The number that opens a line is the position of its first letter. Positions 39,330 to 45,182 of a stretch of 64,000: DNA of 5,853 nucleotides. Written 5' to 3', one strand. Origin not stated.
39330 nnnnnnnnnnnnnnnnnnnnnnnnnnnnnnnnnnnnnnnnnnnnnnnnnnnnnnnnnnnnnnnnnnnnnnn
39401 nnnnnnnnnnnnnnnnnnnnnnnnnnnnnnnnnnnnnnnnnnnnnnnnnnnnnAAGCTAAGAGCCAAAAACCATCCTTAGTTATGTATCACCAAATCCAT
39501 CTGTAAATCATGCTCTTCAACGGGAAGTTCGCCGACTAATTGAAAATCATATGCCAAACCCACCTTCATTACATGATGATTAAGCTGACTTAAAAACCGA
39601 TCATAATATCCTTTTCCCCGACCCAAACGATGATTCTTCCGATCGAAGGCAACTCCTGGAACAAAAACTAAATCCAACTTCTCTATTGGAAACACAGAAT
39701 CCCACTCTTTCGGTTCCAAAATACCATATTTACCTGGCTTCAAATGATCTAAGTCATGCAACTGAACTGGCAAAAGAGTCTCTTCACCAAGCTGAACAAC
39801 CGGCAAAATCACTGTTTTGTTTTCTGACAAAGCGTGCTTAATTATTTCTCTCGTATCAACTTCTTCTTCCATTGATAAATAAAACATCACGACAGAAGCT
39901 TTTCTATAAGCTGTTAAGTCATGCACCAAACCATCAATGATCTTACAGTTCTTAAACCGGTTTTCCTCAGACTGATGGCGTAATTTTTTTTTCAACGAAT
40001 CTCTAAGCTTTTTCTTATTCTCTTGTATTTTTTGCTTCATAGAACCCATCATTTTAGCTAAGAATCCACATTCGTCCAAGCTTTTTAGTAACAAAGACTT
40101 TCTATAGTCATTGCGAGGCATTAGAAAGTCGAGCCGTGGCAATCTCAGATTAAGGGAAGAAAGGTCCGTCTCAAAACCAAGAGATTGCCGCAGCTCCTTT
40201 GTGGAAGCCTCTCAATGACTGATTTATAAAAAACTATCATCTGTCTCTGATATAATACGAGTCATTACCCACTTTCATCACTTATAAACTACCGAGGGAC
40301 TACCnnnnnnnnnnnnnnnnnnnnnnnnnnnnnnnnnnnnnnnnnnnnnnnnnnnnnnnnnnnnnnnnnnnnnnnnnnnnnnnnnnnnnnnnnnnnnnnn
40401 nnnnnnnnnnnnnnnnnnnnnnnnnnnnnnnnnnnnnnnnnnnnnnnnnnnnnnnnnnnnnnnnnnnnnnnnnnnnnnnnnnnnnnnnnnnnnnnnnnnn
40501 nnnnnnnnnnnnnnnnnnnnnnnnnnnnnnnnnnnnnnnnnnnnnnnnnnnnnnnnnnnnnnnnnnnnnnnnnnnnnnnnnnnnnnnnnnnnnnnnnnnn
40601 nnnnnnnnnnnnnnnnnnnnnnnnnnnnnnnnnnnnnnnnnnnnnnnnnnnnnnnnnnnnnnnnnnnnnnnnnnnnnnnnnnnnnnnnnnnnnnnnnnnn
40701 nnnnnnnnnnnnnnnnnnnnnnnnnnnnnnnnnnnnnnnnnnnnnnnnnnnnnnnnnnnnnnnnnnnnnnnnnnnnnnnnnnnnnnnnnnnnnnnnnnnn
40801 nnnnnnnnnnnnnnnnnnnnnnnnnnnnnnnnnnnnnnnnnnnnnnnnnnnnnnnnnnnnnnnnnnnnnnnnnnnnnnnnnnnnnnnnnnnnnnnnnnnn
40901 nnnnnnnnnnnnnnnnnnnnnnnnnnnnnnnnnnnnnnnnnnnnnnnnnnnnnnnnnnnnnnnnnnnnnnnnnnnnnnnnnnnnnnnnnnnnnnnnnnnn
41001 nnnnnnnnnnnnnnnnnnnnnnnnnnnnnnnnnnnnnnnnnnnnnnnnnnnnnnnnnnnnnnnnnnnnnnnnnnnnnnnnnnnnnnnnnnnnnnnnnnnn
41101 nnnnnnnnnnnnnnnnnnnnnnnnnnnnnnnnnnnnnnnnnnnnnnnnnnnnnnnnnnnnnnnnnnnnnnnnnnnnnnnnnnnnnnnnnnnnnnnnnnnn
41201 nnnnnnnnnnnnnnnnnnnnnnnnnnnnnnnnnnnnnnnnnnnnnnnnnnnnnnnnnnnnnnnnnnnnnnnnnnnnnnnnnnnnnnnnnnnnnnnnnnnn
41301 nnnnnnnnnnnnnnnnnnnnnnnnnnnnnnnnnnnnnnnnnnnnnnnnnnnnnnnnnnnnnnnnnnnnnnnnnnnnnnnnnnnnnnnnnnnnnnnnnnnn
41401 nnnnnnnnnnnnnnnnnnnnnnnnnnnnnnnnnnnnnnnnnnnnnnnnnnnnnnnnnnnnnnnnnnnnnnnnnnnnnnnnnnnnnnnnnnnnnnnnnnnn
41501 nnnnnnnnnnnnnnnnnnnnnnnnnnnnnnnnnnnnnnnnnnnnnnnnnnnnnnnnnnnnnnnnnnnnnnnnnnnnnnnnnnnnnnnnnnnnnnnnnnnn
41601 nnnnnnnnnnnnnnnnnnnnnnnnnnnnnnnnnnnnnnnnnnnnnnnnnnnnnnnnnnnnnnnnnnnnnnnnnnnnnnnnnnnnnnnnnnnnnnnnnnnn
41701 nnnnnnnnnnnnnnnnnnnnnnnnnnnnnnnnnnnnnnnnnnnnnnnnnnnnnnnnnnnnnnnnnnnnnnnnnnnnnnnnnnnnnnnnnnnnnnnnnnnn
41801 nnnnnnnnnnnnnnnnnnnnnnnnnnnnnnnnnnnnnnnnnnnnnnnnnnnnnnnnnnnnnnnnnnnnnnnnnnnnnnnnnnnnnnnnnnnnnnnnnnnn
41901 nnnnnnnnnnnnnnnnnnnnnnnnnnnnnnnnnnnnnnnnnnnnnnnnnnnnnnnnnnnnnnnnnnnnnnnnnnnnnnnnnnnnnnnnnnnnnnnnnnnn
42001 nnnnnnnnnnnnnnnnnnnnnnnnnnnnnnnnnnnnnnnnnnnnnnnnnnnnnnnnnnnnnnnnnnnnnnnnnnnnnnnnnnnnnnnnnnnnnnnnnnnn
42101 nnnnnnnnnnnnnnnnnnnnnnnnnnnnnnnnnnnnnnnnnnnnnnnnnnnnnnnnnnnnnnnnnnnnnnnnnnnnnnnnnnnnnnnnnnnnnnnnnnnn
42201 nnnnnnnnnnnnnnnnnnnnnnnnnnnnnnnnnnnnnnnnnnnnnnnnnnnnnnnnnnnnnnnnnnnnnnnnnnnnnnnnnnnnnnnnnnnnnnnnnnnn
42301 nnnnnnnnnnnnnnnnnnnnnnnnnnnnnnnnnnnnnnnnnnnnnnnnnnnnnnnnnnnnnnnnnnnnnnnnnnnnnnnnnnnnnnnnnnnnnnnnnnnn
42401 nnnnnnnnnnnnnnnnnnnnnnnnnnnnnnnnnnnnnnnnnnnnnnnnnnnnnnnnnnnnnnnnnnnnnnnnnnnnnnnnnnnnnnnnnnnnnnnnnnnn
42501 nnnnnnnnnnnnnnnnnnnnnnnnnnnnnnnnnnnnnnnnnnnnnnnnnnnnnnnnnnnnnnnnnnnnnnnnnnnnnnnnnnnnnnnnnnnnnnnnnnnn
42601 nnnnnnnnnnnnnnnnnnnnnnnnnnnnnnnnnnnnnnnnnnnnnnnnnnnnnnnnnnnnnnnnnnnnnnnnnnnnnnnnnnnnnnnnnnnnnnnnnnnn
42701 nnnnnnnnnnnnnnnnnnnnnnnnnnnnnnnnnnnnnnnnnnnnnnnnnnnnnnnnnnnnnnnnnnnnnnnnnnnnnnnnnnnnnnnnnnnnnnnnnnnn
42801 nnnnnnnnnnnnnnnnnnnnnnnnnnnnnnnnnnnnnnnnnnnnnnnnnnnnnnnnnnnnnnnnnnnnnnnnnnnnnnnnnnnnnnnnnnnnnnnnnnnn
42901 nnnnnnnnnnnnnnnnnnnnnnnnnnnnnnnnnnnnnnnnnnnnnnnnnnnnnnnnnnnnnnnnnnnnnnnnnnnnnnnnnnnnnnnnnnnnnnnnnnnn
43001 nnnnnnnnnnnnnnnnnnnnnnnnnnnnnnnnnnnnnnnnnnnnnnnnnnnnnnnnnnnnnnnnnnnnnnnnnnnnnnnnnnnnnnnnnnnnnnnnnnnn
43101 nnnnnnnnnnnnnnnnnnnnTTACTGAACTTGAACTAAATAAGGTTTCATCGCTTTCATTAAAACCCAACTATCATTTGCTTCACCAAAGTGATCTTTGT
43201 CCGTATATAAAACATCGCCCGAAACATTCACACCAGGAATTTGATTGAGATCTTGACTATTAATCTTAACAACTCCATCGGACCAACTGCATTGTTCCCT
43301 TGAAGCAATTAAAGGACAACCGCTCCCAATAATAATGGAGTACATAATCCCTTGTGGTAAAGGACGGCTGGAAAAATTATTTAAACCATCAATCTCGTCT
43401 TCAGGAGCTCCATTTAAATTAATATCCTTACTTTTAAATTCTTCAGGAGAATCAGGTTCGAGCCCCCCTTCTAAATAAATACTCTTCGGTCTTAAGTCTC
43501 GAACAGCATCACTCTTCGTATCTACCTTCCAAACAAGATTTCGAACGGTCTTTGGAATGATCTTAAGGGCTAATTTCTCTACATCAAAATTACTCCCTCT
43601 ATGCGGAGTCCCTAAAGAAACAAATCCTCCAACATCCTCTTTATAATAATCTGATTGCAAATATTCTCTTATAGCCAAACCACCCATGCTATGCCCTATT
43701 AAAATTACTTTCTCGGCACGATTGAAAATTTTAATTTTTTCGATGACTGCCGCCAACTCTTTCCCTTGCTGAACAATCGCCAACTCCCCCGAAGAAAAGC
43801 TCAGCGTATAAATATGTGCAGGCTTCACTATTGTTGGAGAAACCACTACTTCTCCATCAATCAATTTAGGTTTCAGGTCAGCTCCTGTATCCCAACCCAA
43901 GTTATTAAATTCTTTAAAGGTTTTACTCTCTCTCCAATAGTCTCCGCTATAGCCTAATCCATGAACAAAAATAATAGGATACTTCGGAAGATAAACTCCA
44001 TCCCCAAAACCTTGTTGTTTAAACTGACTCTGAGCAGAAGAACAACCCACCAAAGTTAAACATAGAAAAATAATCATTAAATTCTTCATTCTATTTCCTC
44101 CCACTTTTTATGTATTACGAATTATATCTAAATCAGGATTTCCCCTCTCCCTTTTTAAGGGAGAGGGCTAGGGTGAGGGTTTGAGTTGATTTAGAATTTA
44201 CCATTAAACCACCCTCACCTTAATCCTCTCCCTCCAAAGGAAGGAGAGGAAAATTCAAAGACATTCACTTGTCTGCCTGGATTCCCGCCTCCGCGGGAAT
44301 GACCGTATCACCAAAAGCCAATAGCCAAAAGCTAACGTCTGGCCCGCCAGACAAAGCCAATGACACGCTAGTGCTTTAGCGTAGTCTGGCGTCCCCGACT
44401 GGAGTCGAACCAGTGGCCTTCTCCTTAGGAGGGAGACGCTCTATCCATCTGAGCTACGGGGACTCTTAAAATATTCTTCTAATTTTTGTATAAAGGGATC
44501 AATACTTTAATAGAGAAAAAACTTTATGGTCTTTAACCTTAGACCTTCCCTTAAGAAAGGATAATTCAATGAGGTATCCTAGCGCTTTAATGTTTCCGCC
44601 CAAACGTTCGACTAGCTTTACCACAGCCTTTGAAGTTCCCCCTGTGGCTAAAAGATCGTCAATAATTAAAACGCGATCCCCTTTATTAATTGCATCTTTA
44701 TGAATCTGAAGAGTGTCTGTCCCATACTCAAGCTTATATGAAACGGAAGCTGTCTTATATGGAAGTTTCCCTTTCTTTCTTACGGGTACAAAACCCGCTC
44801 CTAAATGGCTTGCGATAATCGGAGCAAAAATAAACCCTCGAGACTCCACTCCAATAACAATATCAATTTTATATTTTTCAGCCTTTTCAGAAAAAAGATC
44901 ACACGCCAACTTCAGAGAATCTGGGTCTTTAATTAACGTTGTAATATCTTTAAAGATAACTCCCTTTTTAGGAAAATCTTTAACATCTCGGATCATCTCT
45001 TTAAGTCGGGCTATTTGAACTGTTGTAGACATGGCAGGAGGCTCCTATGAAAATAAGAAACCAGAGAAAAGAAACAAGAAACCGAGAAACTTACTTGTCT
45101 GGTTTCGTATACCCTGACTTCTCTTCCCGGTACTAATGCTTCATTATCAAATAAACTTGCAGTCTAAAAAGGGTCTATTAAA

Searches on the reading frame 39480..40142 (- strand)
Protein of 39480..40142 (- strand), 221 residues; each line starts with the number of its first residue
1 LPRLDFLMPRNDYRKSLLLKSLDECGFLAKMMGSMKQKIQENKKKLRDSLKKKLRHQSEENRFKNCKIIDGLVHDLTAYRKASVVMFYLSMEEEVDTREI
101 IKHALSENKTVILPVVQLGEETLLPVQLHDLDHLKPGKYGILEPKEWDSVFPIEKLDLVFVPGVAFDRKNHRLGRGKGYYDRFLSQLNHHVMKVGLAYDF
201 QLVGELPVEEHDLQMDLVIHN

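Call 51: search_protein_families(library=pfam, proteins=[window:39480-40142:-])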
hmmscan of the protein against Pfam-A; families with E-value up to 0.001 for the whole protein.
window:39480-40142:- (221 aa): 1 family
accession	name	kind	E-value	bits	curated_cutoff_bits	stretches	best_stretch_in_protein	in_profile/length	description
PF01812.26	5-FTHF_cyc-lig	-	1.2e-47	162.7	27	1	43-219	1-184/186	5-formyltetrahydrofolate cyclo-ligase family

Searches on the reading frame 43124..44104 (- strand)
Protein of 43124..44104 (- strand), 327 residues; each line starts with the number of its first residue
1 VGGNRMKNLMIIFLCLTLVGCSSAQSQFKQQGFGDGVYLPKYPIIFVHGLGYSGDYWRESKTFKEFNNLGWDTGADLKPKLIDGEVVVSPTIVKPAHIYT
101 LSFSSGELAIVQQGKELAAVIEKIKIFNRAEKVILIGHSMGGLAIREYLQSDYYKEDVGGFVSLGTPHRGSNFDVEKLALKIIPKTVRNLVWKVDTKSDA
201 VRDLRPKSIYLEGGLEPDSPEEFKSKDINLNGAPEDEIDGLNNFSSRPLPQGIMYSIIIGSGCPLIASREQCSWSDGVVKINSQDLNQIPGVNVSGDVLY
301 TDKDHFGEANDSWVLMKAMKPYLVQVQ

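Call 51: search_protein_families(library=pfam, proteins=[window:43124-44104:-])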
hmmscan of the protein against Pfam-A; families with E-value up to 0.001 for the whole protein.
window:43124-44104:- (327 aa): 8 families
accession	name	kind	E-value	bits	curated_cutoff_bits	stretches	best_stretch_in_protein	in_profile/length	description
PF07819.20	PGAP1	-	1.5e-09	38.4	24.3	1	43-199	6-158/233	PGAP1-like alpha/beta domain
PF06028.17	DUF915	-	5.7e-09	36.1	22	1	41-177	11-152/255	Alpha/beta hydrolase of unknown function (DUF915)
PF00561.26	Abhydrolase_1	-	6.3e-09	36.3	25.8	1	117-178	55-112/245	alpha/beta hydrolase fold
PF02450.21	LCAT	-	6.6e-09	35.9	21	1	116-175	107-169/392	Lecithin:cholesterol acyltransferase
PF02089.21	Palm_thioest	-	1.4e-07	31.9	26.8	1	107-175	48-117/254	Palmitoyl protein thioesterase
PF12697.13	Abhydrolase_6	-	2.4e-06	28.8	26.3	1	44-166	1-93/217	Alpha/beta hydrolase family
PF12146.15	Hydrolase_4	-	5.5e-06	26.3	27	1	116-199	61-146/239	Serine aminopeptidase, S33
PF05057.20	DUF676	-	0.00025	21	20.3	1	119-177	65-134/217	Putative serine esterase (DUF676)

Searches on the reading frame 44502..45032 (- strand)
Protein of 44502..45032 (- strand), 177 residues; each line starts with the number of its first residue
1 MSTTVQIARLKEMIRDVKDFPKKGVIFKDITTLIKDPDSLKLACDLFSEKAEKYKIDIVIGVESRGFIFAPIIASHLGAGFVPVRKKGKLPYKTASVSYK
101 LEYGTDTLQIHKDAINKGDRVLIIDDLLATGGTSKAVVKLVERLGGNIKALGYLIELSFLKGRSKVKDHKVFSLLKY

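Call 51: search_protein_families(library=pfam, proteins=[window:44502-45032:-])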
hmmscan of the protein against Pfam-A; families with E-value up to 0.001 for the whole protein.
window:44502-45032:- (177 aa): 1 family
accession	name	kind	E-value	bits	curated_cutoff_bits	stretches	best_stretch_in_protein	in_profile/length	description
PF00156.33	Pribosyltran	-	1.6e-16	60.5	26.3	1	37-146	9-115/158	Phosphoribosyl transferase domain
